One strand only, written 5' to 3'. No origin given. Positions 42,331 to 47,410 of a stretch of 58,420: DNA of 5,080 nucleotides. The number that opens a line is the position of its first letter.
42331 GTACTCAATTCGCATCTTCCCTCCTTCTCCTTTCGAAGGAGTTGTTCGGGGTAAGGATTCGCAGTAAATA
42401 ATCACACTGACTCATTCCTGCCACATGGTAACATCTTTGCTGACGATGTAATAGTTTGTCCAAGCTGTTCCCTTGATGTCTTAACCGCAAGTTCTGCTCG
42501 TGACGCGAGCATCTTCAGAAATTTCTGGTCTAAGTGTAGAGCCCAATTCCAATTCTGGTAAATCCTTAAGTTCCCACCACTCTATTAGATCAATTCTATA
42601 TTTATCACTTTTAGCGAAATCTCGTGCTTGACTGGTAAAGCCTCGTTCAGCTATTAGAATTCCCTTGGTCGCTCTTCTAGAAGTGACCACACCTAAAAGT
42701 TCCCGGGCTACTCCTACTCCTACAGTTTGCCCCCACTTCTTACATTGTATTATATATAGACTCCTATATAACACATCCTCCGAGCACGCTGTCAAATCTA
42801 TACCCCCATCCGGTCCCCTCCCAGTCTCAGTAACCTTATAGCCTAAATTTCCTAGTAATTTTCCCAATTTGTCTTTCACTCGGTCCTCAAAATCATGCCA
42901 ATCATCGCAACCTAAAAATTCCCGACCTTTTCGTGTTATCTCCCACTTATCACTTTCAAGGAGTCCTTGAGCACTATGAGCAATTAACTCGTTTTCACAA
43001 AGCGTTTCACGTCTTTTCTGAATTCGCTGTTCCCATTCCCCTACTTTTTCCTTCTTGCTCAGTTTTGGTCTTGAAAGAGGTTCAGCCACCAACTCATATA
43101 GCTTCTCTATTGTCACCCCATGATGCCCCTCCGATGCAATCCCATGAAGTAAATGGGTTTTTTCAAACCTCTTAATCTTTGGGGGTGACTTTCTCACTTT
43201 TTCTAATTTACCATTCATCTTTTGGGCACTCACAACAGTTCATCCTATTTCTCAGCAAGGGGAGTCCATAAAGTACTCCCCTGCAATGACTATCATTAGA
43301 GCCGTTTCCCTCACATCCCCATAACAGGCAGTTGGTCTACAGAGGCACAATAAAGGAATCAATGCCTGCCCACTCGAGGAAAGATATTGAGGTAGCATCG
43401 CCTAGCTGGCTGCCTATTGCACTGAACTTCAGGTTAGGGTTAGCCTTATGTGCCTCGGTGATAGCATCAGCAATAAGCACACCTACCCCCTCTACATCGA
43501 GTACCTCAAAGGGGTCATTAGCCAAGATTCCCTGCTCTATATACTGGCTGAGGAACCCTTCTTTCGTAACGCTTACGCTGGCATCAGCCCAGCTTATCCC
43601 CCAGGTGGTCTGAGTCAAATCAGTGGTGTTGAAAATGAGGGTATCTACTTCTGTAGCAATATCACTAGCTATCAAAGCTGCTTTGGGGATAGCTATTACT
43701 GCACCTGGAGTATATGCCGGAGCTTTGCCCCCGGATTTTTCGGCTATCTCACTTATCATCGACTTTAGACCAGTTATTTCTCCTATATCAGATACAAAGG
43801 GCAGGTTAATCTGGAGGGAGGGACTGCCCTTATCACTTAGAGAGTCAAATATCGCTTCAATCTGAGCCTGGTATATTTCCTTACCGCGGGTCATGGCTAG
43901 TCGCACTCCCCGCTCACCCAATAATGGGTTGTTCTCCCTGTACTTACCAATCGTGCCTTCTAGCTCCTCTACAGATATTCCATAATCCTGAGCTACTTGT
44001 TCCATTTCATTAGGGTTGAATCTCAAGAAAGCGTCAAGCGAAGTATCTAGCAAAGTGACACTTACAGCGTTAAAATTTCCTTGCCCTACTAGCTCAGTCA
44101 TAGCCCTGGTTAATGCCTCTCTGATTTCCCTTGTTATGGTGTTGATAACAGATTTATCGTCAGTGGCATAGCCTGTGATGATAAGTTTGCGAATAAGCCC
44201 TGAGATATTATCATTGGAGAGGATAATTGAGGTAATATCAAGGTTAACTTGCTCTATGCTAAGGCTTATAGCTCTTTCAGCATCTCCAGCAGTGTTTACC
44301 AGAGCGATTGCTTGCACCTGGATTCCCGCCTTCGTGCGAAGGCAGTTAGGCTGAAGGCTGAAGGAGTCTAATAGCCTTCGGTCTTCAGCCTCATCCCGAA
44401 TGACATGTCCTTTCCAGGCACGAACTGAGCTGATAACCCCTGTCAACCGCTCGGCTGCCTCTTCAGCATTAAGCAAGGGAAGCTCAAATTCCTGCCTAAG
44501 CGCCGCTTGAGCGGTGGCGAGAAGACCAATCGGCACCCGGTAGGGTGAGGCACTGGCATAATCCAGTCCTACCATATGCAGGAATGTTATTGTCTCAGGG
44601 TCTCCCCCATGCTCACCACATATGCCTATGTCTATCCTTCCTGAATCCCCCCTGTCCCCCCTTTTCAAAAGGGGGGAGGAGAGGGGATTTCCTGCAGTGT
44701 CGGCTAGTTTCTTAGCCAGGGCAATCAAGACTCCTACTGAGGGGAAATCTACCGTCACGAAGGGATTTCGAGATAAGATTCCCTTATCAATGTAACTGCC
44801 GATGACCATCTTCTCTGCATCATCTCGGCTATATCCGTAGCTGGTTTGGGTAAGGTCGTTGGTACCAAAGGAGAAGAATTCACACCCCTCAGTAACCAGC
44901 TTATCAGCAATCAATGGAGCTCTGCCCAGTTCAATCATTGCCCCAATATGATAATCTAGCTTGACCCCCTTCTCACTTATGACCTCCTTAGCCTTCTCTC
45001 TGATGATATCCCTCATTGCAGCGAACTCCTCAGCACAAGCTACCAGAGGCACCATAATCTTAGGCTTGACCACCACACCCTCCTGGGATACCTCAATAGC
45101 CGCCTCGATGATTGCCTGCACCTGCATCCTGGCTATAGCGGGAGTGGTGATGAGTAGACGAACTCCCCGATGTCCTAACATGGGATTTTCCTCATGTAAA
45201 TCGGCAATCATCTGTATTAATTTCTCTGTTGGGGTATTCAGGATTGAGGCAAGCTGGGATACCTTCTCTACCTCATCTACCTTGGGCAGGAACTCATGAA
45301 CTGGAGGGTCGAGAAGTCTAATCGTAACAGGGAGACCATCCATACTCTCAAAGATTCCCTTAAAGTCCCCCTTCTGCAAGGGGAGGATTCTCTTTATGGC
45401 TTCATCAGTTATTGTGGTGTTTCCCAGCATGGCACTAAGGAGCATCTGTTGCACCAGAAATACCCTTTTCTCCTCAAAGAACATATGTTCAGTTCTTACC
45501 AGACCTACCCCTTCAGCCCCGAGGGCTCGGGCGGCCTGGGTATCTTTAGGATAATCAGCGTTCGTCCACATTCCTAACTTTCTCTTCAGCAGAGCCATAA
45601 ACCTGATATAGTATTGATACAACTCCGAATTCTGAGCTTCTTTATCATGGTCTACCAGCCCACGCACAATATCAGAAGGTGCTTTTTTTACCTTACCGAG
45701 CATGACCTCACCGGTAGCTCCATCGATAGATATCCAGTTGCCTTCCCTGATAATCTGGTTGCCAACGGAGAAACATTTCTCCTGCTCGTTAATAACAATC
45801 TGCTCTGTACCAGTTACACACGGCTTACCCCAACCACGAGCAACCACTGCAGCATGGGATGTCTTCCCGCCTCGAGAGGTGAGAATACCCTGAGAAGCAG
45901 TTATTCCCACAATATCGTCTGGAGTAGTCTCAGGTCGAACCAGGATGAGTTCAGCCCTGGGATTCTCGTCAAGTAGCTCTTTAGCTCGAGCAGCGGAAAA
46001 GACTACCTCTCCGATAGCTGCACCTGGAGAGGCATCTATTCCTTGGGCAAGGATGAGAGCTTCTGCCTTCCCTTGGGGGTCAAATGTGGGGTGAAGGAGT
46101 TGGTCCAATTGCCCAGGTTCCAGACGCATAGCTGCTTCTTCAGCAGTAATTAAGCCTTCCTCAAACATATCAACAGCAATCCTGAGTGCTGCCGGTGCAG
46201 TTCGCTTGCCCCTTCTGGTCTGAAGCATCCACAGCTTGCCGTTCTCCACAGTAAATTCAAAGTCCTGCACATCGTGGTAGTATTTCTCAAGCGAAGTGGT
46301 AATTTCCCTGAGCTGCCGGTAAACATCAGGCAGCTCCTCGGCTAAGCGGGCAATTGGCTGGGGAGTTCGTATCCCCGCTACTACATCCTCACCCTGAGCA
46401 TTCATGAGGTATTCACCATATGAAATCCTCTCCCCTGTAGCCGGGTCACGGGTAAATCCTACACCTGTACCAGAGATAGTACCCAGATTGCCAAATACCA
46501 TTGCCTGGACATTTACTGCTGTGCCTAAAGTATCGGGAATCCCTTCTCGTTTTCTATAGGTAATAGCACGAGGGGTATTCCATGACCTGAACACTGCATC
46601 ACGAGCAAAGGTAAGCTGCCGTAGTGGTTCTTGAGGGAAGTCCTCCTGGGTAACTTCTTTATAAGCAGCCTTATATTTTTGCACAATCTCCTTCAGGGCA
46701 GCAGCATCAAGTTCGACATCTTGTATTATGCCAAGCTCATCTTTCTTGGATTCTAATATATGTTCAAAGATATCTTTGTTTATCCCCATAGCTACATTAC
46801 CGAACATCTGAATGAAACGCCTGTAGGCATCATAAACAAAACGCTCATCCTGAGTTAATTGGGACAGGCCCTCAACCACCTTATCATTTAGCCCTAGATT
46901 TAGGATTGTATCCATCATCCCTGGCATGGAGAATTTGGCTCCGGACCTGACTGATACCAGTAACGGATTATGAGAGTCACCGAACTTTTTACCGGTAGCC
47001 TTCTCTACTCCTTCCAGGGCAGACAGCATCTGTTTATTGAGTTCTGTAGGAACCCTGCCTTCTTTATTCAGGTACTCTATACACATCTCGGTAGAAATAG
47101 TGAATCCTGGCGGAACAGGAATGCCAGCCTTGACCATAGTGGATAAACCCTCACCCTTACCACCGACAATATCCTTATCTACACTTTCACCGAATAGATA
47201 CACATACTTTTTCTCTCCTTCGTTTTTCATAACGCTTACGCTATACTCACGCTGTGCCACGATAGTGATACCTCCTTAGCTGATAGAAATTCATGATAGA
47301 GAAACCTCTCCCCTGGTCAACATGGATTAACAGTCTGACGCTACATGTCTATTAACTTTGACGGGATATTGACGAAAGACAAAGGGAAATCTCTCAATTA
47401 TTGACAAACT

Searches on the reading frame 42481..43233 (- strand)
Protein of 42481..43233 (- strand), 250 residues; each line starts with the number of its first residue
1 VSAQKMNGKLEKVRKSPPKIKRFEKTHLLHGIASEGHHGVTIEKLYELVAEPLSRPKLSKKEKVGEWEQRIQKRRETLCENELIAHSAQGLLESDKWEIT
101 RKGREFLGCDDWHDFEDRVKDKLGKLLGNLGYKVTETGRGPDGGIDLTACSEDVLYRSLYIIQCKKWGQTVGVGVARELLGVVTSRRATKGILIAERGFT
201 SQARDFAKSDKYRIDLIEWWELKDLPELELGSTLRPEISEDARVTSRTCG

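Call 52: search_protein_families(library=pfam, proteins=[window:42481-43233:-], max_evalue=0.00001)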
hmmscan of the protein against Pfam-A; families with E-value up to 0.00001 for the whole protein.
window:42481-43233:- (250 aa): 2 families
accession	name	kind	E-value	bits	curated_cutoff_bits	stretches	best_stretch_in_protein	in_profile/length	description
PF04471.18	Mrr_cat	-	1.4e-23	83.6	21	1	111-224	5-113/115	Restriction endonuclease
PF22722.2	NA-iREase1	-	1.6e-11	44.6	27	1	122-224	4-106/106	NACHT-associated inactive Restriction Endonuclease 1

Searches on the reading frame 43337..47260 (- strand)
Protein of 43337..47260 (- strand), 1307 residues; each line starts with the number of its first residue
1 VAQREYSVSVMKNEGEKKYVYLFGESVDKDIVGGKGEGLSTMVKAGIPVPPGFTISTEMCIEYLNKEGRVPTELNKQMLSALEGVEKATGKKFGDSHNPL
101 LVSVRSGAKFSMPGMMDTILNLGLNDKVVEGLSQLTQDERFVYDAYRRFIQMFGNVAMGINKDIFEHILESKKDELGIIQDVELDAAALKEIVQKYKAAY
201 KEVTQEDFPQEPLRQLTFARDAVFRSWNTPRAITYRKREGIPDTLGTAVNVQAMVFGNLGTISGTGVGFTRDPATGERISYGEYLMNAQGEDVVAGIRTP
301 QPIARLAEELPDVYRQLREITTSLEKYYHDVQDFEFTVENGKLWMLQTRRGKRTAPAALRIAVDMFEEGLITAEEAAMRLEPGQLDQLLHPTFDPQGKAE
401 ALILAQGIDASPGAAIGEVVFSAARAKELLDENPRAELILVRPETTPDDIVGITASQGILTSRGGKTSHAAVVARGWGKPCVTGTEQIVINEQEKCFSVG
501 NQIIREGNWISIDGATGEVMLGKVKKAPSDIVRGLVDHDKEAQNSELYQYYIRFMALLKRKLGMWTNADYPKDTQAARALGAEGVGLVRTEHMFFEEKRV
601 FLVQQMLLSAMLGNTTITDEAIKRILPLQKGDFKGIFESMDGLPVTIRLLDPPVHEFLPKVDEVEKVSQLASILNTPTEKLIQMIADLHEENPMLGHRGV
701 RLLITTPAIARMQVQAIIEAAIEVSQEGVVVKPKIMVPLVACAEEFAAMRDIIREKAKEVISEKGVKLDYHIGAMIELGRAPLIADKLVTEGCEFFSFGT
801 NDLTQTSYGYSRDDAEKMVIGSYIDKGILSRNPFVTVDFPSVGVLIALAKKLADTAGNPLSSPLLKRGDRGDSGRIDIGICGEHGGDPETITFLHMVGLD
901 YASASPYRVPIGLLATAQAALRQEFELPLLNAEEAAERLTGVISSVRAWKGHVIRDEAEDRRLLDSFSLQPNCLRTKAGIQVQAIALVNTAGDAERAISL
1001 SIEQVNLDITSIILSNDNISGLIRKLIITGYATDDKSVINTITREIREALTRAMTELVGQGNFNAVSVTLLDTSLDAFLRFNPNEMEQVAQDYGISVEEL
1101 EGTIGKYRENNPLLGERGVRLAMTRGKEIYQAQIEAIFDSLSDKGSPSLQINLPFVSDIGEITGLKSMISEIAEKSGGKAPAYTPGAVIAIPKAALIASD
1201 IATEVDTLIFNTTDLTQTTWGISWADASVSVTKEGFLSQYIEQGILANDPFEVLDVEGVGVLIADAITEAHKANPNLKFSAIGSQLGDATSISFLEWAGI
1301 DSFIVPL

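Call 52: search_protein_families(library=pfam, proteins=[window:43337-47260:-], max_evalue=0.00001)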
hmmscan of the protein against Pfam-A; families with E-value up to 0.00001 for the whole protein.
window:43337-47260:- (1307 aa): 3 families
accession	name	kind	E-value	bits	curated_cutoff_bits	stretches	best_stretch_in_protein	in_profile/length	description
PF02896.24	PEP-utilizers_C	-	3.2e-94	315.8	22.8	2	560-911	18-283/293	PEP-utilising enzyme, PEP-binding domain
PF01326.24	PPDK_N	-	4.3e-51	174.6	27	3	70-304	77-221/328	Pyruvate phosphate dikinase, AMP/ATP-binding domain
PF00391.29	PEP-utilizers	-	2.4e-22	78.8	23.1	1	438-517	5-72/72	PEP-utilising enzyme, mobile domain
